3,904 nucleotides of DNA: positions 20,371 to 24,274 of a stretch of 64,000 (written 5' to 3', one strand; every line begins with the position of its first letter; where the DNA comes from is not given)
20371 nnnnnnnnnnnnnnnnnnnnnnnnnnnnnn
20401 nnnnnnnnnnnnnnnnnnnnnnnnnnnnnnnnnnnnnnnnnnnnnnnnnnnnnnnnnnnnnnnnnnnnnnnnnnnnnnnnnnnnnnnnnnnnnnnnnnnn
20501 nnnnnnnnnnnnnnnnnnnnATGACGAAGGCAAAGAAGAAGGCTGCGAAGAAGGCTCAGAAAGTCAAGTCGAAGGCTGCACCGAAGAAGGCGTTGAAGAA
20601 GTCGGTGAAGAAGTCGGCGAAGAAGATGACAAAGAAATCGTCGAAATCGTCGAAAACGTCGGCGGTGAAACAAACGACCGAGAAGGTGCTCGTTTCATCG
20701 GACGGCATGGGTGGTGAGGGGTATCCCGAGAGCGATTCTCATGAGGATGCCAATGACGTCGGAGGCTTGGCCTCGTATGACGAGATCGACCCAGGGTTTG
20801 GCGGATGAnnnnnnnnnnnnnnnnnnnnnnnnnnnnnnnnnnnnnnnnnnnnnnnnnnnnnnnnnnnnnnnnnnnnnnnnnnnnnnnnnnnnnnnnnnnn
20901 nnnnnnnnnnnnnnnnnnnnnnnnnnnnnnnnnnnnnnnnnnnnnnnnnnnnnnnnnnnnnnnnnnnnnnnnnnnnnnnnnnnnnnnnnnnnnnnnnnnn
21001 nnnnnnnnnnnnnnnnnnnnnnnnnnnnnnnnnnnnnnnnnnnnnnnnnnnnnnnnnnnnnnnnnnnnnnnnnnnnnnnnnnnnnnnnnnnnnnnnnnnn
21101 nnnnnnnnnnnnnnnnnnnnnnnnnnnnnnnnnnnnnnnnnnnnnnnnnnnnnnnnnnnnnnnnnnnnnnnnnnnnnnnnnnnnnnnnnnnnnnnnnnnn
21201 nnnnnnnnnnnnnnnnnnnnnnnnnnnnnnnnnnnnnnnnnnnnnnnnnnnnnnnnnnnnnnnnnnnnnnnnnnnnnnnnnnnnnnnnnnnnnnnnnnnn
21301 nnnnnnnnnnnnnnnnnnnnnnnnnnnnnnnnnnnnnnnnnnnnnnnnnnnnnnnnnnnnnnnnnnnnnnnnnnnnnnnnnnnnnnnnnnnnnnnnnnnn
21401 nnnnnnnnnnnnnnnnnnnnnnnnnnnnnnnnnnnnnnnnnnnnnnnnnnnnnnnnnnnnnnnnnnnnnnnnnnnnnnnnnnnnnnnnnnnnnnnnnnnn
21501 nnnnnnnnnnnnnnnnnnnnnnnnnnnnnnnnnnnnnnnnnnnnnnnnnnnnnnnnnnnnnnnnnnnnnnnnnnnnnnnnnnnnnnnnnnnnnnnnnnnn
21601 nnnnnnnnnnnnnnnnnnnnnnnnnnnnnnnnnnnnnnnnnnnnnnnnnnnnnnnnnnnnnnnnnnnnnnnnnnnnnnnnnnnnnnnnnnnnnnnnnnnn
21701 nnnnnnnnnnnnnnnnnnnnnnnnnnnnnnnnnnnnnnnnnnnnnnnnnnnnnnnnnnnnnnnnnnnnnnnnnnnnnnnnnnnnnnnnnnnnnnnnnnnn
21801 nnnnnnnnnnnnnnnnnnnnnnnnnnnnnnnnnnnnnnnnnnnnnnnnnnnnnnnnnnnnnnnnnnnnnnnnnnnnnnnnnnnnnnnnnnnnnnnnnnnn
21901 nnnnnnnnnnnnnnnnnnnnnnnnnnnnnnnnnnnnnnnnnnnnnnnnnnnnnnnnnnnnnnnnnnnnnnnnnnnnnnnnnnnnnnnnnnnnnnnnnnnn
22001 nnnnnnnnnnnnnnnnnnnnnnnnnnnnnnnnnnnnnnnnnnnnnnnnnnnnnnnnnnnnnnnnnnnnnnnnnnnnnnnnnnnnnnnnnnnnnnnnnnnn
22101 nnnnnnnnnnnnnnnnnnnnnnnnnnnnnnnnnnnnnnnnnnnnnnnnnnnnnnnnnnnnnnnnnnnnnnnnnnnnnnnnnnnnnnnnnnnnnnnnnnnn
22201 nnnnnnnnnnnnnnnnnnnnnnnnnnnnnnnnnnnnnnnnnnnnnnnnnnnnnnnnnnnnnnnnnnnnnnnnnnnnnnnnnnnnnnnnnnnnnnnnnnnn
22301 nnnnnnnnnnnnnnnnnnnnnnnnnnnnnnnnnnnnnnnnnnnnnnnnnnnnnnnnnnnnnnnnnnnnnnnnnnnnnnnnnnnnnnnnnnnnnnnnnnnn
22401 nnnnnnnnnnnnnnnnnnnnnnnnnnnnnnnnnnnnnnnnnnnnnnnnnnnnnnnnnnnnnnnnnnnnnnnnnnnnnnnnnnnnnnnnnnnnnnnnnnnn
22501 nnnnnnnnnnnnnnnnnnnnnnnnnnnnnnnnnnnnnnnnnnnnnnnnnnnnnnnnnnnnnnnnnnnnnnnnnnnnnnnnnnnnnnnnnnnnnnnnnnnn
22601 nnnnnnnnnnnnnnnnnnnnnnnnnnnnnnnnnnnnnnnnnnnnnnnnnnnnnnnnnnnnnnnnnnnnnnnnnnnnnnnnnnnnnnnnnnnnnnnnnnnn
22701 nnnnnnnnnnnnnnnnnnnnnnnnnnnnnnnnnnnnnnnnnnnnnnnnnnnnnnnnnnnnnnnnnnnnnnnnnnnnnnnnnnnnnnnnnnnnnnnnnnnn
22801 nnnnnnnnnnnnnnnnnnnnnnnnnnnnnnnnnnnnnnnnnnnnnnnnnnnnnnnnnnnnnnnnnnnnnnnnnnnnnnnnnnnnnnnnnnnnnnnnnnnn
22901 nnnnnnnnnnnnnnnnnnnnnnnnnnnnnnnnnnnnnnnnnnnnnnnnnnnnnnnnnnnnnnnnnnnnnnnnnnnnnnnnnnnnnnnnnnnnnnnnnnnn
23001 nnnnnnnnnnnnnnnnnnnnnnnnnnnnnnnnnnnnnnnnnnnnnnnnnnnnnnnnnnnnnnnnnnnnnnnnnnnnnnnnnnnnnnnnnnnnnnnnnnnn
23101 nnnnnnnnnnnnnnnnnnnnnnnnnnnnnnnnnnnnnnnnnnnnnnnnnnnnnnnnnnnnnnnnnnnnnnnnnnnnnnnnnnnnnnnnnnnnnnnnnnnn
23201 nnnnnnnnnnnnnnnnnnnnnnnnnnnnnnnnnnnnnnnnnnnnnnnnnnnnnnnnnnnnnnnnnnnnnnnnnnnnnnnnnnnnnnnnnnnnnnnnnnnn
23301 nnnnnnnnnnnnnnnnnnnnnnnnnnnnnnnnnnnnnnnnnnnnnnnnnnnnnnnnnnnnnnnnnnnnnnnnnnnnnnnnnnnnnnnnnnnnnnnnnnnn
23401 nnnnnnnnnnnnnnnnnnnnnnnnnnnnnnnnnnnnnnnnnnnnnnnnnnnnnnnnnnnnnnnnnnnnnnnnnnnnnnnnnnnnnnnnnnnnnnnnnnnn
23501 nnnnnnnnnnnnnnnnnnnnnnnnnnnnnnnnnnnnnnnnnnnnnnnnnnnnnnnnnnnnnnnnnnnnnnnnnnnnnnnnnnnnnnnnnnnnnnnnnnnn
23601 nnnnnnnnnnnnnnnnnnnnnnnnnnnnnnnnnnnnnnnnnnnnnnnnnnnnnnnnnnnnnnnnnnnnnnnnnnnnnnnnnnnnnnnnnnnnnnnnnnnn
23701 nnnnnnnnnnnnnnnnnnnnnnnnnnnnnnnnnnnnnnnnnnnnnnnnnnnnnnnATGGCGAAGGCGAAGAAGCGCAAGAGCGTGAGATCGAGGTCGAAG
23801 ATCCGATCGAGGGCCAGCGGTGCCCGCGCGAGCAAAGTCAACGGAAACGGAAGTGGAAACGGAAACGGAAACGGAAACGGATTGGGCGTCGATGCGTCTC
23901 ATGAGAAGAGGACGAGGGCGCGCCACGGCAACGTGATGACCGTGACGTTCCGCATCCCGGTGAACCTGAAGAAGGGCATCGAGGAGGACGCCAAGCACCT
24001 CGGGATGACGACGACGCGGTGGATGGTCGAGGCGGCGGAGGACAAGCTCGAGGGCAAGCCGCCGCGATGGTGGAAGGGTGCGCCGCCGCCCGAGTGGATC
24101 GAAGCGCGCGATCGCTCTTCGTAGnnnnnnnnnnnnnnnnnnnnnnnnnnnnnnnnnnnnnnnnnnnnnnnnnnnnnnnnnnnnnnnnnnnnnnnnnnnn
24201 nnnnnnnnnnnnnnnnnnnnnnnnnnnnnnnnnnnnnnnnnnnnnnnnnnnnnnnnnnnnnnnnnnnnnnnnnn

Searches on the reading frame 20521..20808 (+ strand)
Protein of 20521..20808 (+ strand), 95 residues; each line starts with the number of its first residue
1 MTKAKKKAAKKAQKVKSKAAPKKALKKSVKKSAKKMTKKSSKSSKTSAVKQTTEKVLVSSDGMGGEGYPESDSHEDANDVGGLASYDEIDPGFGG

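Call 7: search_protein_families(library=pfam, proteins=[window:20521-20808:+], max_evalue=1)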
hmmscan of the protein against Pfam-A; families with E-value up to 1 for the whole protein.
window:20521-20808:+ (95 aa): 4 families
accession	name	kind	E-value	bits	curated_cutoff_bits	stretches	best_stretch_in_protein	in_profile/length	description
PF16308.10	DUF4950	-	0.033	14.4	25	1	18-85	13-79/191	Domain of unknown function (DUF4950)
PF19590.4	TrbL_3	-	0.53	9.5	23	1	7-75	307-374/379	TrbL/VirB6 plasmid conjugal transfer like protein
PF08576.15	DUF1764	-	0.69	11.2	27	1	5-54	18-69/100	Eukaryotic protein of unknown function (DUF1764)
PF20069.4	DUF6465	-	0.91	10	26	0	5-55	13-67/130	Family of unknown function (DUF6465)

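Call 8: search_protein_families(library=phrogs, proteins=[window:20521-20808:+], max_evalue=1)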
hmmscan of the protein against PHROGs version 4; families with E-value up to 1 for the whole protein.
window:20521-20808:+ (95 aa): 5 families
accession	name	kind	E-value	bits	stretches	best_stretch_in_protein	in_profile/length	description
phrog_22288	-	unknown function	0.12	13.5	1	17-79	44-105/151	-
phrog_5650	-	unknown function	0.23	11.1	1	9-64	413-469/565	-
phrog_17205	-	unknown function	0.77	10.6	1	3-64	98-157/162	-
phrog_9589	-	lysis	0.78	10.6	1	3-65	163-226/281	endolysin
phrog_3926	-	DNA, RNA and nucleotide metabolism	0.92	10.1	0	3-81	99-163/312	replication initiation protein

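Call 14: find_homologous_proteins(query=window:20521-20808:+)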
Query window:20521-20808:+ (95 aa): 2 proteins with E <= 0.001 among 481 candidates.
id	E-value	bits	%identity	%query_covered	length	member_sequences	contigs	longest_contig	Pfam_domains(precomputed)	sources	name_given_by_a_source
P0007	1.1e-47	178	100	100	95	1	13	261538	-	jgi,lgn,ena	jgi:hypothetical protein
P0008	2.2e-22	97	80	53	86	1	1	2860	-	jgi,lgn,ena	-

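Call 43: search_protein_families(library=ncbifam, proteins=[window:20521-20808:+], max_evalue=1)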
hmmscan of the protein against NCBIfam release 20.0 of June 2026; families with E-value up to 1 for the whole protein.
window:20521-20808:+ (95 aa): 3 families
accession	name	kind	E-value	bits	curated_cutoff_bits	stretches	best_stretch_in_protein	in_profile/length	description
NF010381.0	PRK13808.1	equivalog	0.23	10.8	426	1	3-53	243-293/335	adenylate kinase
NF004560.0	PRK05901.1-1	equivalog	0.81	8.7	711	1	5-55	66-116/516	RNA polymerase sigma factor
TIGR00984.1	3a0801s03tim44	subfamily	0.94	8.4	552.35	1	4-56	32-85/376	mitochondrial import inner membrane, translocase subunit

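Call 45: search_solved_structures(query=window:20521-20808:+, max_evalue=10)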
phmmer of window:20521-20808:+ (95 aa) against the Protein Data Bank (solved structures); distinct sequences matched with E-value up to 10: 0.

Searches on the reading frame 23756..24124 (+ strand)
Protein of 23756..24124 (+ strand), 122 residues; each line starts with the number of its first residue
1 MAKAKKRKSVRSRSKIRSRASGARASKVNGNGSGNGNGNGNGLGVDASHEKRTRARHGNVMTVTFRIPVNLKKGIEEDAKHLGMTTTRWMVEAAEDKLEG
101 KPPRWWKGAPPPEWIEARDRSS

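Call 43: search_protein_families(library=ncbifam, proteins=[window:23756-24124:+], max_evalue=1)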
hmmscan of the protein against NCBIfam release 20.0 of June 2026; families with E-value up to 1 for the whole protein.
window:23756-24124:+ (122 aa): 1 family
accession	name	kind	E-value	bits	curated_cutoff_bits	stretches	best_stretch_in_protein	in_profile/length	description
NF041551.1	YlcI_YnfO_N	subfamily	0.0016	18.5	30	1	63-99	5-40/42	YlcI/YnfO family protein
